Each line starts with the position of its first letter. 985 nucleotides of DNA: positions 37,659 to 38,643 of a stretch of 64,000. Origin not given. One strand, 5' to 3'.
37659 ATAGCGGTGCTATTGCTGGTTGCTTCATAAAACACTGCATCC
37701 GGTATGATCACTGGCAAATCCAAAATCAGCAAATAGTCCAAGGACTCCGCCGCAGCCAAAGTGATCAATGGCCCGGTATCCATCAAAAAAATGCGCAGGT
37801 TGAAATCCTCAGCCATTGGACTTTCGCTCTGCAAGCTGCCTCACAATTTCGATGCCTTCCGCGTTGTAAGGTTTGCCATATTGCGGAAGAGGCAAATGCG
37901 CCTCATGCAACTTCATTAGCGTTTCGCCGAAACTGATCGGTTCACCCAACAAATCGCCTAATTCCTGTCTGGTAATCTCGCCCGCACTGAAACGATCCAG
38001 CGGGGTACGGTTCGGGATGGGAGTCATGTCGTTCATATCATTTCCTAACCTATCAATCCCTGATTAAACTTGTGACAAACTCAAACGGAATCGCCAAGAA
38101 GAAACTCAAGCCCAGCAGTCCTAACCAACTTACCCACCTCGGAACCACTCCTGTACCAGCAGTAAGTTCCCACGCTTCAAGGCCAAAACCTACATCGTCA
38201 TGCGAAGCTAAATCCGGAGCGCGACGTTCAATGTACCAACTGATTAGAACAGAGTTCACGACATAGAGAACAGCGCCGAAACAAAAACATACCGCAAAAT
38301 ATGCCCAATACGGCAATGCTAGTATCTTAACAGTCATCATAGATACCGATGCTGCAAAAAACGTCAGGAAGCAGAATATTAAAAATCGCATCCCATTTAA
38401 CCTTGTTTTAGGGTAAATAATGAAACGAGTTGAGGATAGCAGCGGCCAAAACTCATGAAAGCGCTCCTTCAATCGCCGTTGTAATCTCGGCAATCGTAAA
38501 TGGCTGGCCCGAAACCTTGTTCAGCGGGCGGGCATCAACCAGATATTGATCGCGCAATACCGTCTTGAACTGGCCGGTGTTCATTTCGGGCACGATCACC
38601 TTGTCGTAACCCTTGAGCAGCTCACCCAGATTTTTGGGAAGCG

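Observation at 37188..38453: Low-GC three-gene cassette splitting korA from korB and translationally coupled to korB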

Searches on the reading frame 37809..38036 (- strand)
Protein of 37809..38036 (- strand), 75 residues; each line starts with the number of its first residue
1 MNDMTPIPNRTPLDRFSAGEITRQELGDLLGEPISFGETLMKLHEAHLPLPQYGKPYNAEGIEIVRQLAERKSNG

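Call 4: search_protein_families(library=pfam, proteins=[window:37809-38036:-], max_evalue=1)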
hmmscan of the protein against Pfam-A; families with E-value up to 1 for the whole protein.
window:37809-38036:- (75 aa): 0 families

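Call 5: search_protein_families(library=ncbifam, proteins=[window:37809-38036:-], max_evalue=1)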
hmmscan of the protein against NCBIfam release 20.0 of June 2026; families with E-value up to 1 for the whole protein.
window:37809-38036:- (75 aa): 0 families

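Call 6: search_protein_families(library=padloc, proteins=[window:37809-38036:-], max_evalue=1)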
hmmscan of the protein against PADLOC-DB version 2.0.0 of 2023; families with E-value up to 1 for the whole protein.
window:37809-38036:- (75 aa): 0 families

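Call 28: find_homologous_proteins(query=window:37809-38036:-, max_evalue=0.001)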
Query window:37809-38036:- (75 aa): 38 proteins with E <= 0.001 among 39 candidates.
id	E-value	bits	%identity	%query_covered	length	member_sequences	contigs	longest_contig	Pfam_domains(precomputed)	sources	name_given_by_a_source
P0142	3.7e-43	162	100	100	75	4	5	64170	-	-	-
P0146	6.2e-30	120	81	100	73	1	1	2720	-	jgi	jgi:hypothetical protein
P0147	8.9e-29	116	80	100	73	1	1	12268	-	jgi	jgi:hypothetical protein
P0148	1.0e-27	113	68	100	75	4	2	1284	-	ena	-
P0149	8.8e-27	110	76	88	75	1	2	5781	-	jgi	jgi:hypothetical protein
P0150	1.5e-26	109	69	100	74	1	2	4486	-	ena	-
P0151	4.2e-26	108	69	100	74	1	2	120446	-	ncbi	-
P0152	4.9e-26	107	69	100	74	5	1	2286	-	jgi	jgi:hypothetical protein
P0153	1.4e-25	106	68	100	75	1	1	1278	-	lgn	-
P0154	3.0e-25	105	67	100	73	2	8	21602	-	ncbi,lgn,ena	-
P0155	3.6e-25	105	69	100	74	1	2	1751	-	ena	-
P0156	1.0e-24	103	67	100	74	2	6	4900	-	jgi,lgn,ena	jgi:hypothetical protein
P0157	1.1e-24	103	65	100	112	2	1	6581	-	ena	-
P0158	1.8e-24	102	76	89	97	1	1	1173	-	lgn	-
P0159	7.1e-24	101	69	89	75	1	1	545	-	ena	-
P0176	5.8e-18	82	63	100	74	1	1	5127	-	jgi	jgi:hypothetical protein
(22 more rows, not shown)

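Call 39: search_protein_families(library=pfam, alignment_id=A2, max_evalue=1)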
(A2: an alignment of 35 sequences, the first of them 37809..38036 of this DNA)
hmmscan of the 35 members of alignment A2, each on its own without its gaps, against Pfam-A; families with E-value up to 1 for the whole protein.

A. member 1, window:37809-38036:- (75 aa): 0 families

B. families by the number of members that match (of 35 scanned): 3 families
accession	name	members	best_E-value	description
PF18495.6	VbhA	2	0.2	Antitoxin VbhA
PF08044.16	DUF1707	1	0.022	DUF1707 SHOCT-like domain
PF05465.18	Halo_GVPC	1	0.23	Halobacterial gas vesicle protein C (GVPC) repeat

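Call 47: find_encoding_contigs(protein=P0176, flank=4000, max_places=3)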
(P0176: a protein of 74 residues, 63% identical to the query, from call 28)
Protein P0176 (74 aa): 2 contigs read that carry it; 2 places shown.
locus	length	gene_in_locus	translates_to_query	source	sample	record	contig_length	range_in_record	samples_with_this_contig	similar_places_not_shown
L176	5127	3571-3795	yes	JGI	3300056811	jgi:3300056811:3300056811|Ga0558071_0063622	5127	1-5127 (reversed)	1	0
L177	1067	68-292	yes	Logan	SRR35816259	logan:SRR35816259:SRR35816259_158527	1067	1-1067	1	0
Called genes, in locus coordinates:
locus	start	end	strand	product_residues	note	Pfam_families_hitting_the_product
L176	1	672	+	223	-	?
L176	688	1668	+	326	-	PF00850:Hist_deacetyl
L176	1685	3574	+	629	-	PF01558:POR, PF01855:POR_N, PF17147:PFOR_II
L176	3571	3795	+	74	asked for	-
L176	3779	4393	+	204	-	PF11848:DUF3368 (faint)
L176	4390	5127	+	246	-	?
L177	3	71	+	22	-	?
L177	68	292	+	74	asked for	-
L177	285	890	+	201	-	PF11848:DUF3368 (faint)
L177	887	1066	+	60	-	?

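Call 48: find_encoding_contigs(protein=P0149, flank=4000, max_places=3)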
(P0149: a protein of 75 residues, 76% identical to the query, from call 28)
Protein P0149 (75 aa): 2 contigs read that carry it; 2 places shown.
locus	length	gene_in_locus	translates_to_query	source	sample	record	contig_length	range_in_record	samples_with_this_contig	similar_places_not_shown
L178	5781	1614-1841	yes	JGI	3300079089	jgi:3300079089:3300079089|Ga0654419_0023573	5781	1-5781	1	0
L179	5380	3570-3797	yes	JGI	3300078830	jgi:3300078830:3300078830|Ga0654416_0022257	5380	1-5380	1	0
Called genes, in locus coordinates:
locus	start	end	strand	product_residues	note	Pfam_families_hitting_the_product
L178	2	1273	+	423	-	?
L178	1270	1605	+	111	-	-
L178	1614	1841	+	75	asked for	-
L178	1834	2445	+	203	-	PF11848:DUF3368 (weak)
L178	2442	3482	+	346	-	PF02775:TPP_enzyme_C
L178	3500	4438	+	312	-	PF00698:Acyl_transf_1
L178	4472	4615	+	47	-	-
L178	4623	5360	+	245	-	PF00106:adh_short, PF08659:KR, PF01370:Epimerase (weak), PF13561:adh_short_C2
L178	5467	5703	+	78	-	PF00550:PP-binding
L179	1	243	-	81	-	?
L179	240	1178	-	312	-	PF10340:Say1_Mug180 (weak), PF20434:BD-FAE, PF07859:Abhydrolase_3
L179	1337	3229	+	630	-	PF01558:POR, PF01855:POR_N, PF17147:PFOR_II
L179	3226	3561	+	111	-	-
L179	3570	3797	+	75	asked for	-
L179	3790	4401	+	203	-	PF11848:DUF3368 (weak)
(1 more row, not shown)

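Call 49: find_encoding_contigs(protein=P0153, flank=4000, max_places=3)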
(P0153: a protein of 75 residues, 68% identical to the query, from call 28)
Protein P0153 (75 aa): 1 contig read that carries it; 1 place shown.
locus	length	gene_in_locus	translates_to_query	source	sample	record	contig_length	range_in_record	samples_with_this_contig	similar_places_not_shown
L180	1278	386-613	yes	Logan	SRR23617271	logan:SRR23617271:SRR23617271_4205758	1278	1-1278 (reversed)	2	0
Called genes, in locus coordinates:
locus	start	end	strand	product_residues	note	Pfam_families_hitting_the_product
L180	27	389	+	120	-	-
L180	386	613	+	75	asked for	-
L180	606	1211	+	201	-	PF11848:DUF3368 (weak)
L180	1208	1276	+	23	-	?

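Call 51: predict_structure(alignment_id=A3)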
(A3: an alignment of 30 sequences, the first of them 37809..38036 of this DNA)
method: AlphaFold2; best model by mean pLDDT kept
length: 75 residues; sequences in the alignment: 30
mean_pLDDT: 76.9   pTM: 0.53
mean pLDDT of the five models: 76.9, 72.6, 72.2, 71.7, 67.1
residues with pLDDT >= 90: 1; 70-90: 54; 50-70: 15; < 50: 5
segments of 3 or more residues with pLDDT < 50: 1-3
pLDDT, mean of each block of 10 residues (from residue 1): 51 86 87 87 88 69 79 61
secondary structure, 60 per line:
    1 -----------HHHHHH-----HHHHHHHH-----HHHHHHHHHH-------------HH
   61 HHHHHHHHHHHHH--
elements in order: H12-17 H23-30 H36-45 H59-73

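Call 54: fold_search(model_id=the predicted structure, library=pdb)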
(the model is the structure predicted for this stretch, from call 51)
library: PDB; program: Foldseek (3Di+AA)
matches with E <= 10: 36; with E <= 0.001: 0
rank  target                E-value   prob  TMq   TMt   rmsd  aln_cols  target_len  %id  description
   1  4jb3                  1.3e+00  0.41  0.31  0.13   2.4        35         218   26  Crystal structure of BT_0970, a had family phosphatase from bacteroides thetaiotaomicron VPI-5482, TARGET EFI-501083, wi (released 2013-03-13)
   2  7o37_F                2.3e+00  0.06  0.21  0.16  14.6        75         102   15  Murine supercomplex CIII2CIV in the assembled locked conformation (released 2021-10-13)
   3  1m8q_C                2.4e+00  0.10  0.25  0.15  16.5        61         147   20  Molecular Models of Averaged Rigor Crossbridges from Tomograms of Insect Flight Muscle (released 2002-09-10)
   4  7o37_Q                3.8e+00  0.04  0.21  0.16  14.2        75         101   15  Murine supercomplex CIII2CIV in the assembled locked conformation (released 2021-10-13)
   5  7rja_G                4.1e+00  0.04  0.22  0.14  14.6        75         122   15  Complex III2 from Candida albicans, inhibitor free (released 2021-09-15)
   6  9cg3_F                4.3e+00  0.04  0.21  0.16  13.2        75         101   13  Human kidney respiratory complex III (released 2025-08-06)
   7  3lou_B                4.6e+00  0.06  0.23  0.07  13.5        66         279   12  Crystal structure of Formyltetrahydrofolate deformylase (YP_105254.1) from BURKHOLDERIA MALLEI ATCC 23344 at 1.90 A re (released 2010-02-23)
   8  6q9e_d2               4.6e+00  0.03  0.20  0.16  13.9        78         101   14  Complex III2 focused refinement from Ovine respiratory supercomplex I+III2 (released 2019-08-21)
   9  8zn5_A                4.9e+00  0.07  0.23  0.04  12.9        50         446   30  Crystal Structure of Designed Clock Protein KaiC (released 2025-04-16)
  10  2pdo_E                5.3e+00  0.06  0.21  0.12   9.6        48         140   21  Crystal Structure of the Putative Acetyltransferase of GNAT Family from Shigella flexneri (released 2007-04-24)
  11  9buh_9                5.3e+00  0.03  0.21  0.16  13.2        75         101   12  Cryo-EM structure of respiratory supercomplex I III IV (released 2025-05-21)
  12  2pdo_D                5.6e+00  0.05  0.21  0.12  10.7        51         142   22  Crystal Structure of the Putative Acetyltransferase of GNAT Family from Shigella flexneri (released 2007-04-24)
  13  3a2p                  5.6e+00  0.05  0.20  0.05   6.2        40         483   18  Structure of 6-aminohexanoate cyclic dimer hydrolase (released 2009-11-03)
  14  8pno_A                5.6e+00  0.04  0.27  0.13  10.3        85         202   21  The MgF3(H2O) transition state analog complex of E. coli YihX (released 2024-07-10)
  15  2d2e                  6.0e+00  0.12  0.29  0.10   5.3        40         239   22  Crystal structure of atypical cytoplasmic ABC-ATPase SufC from Thermus thermophilus HB8 (released 2005-10-25)
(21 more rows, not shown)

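Call 56: search_solved_structures(query=A3, max_evalue=10)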
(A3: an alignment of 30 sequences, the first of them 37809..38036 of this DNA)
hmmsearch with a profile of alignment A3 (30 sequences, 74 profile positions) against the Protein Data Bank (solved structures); distinct sequences matched with E-value up to 10: 8.
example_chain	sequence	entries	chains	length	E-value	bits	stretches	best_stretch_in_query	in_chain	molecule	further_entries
9qpe_G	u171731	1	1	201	0.27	14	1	21-57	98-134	DUF4347 domain-containing protein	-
3f6w_A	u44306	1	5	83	0.35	13.6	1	12-35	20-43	XRE-family like protein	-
4d8m_A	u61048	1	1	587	0.44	13.3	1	47-70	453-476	Pesticidal crystal protein cry5Ba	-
8hhe_A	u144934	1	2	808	0.71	12.7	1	47-70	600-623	Crystaline entomocidal protoxin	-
8i6o_A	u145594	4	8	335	0.77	12.5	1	20-69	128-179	Cell division protein FtsX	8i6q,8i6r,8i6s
2f9z_A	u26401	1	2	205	1.2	12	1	18-53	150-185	chemotaxis protein CheC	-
1xkr_A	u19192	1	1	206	1.2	12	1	18-53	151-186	chemotaxis protein CheC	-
21al_A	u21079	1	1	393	1.7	11.4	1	7-34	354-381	Nucleoprotein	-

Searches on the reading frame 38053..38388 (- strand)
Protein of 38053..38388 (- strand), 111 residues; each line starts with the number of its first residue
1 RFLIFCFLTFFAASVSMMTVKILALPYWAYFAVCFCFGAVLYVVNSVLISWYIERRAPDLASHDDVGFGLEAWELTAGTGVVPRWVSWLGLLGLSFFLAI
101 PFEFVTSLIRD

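Call 5: search_protein_families(library=ncbifam, proteins=[window:38053-38388:-], max_evalue=1)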
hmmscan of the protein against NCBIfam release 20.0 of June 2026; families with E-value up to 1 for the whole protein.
window:38053-38388:- (111 aa): 0 families

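Call 6: search_protein_families(library=padloc, proteins=[window:38053-38388:-], max_evalue=1)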
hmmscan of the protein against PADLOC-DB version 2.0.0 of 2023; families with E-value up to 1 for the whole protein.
window:38053-38388:- (111 aa): 0 families

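Call 57: find_homologous_proteins(query=window:38053-38388:-, max_evalue=0.001)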
Query window:38053-38388:- (111 aa): 7 proteins with E <= 0.001 among 18 candidates.
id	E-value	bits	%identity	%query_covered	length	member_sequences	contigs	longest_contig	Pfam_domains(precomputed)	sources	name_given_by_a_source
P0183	2.9e-57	210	86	97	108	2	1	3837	-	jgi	jgi:hypothetical protein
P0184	3.9e-57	209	100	86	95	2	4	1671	-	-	-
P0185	5.4e-56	206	85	100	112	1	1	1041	-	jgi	jgi:hypothetical protein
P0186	2.5e-44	168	74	94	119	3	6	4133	-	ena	-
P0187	2.7e-41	158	65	99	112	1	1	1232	-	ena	-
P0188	1.3e-17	82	43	92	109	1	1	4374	-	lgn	-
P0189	1.7e-6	46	46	53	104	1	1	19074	-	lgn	-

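Call 59: find_encoding_contigs(protein=P0188, flank=4000, max_places=3)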
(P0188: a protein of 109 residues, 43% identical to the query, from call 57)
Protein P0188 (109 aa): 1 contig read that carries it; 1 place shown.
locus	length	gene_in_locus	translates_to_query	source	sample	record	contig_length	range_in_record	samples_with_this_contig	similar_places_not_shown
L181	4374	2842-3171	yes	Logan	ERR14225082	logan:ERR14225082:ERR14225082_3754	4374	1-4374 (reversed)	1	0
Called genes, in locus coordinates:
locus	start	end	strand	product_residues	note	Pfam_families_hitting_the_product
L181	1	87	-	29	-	?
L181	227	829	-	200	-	PF02586:SRAP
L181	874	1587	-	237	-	PF12917:YfbR-like, PF13023:HD_3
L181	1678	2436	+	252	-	-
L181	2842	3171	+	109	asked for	-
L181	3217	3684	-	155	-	-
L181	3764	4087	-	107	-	-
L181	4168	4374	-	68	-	?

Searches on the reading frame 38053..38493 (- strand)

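Call 4: search_protein_families(library=pfam, proteins=[window:38053-38493:-], max_evalue=1)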
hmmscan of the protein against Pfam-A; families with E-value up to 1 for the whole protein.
window:38053-38493:- (146 aa): 2 families
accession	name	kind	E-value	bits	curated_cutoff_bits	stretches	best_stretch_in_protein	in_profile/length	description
PF12805.13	FUSC-like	-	0.1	12.1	22.1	1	42-91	52-99/284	FUSC-like inner membrane protein yccS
PF00487.30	FA_desaturase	-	0.35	11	29.7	1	7-130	90-215/253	Fatty acid desaturase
